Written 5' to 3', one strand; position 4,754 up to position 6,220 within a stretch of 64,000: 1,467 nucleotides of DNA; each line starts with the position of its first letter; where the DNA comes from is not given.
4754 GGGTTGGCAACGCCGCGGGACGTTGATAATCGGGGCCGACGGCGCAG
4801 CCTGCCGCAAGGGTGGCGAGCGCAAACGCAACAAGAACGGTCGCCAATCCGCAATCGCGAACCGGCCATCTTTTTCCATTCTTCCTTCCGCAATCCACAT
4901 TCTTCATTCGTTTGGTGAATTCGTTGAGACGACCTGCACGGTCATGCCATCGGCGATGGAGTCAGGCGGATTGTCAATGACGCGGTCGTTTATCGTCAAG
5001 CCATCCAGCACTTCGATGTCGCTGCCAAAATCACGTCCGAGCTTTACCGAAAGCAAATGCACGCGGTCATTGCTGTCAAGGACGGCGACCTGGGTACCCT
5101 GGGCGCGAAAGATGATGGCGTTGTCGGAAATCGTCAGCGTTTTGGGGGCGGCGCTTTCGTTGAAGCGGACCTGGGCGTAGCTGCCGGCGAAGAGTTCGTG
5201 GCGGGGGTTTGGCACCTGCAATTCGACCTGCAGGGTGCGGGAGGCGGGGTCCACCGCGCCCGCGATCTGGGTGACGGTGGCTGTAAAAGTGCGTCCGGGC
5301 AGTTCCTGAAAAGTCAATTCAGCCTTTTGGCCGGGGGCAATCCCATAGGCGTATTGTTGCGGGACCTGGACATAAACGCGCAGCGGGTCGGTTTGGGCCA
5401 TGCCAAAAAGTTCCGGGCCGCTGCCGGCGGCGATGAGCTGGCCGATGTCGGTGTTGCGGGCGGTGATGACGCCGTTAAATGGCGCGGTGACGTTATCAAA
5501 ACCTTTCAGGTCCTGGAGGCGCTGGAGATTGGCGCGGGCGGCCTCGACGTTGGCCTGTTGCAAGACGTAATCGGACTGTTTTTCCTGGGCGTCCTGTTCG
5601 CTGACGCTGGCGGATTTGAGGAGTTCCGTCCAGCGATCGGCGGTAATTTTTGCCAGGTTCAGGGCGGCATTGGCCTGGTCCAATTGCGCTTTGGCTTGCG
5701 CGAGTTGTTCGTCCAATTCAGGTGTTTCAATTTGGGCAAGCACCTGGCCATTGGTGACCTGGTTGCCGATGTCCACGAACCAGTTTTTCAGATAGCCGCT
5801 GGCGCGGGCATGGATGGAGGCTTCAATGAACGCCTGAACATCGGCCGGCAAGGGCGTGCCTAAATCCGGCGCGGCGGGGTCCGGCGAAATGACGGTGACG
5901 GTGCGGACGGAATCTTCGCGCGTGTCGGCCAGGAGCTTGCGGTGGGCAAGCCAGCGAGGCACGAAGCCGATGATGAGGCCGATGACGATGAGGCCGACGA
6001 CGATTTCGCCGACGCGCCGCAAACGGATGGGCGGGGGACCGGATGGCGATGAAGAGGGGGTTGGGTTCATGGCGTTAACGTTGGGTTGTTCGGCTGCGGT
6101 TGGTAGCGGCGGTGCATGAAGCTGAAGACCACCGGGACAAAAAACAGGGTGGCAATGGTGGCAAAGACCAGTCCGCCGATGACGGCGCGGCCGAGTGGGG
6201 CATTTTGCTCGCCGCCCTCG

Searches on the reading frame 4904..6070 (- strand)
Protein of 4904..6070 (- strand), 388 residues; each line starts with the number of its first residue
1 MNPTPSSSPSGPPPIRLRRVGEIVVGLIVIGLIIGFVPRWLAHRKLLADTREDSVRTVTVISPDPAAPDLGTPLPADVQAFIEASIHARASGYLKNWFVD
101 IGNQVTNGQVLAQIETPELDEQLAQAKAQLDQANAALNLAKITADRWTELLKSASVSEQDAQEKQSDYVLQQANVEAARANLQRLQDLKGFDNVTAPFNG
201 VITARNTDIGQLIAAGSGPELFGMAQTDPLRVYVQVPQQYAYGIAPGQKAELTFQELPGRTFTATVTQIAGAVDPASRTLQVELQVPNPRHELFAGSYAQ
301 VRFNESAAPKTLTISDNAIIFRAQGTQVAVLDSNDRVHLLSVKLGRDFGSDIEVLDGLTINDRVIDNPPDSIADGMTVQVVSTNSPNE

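Call 33: search_protein_families(library=pfam, proteins=[window:4904-6070:-], max_evalue=0.0001)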
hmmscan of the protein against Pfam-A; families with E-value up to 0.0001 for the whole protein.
window:4904-6070:- (388 aa): 3 families
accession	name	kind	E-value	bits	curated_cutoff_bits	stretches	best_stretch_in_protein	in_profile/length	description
PF16576.10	HlyD_D23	-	9.1e-29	100.7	30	1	84-299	20-214/214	Barrel-sandwich domain of CusB or HlyD membrane-fusion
PF13437.12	HlyD_3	-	8.5e-18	65.5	22.2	1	194-290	2-97/106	HlyD family secretion protein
PF13533.13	Biotin_lipoyl_2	-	8.2e-05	22.8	29.8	0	85-115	2-32/32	Biotin-lipoyl like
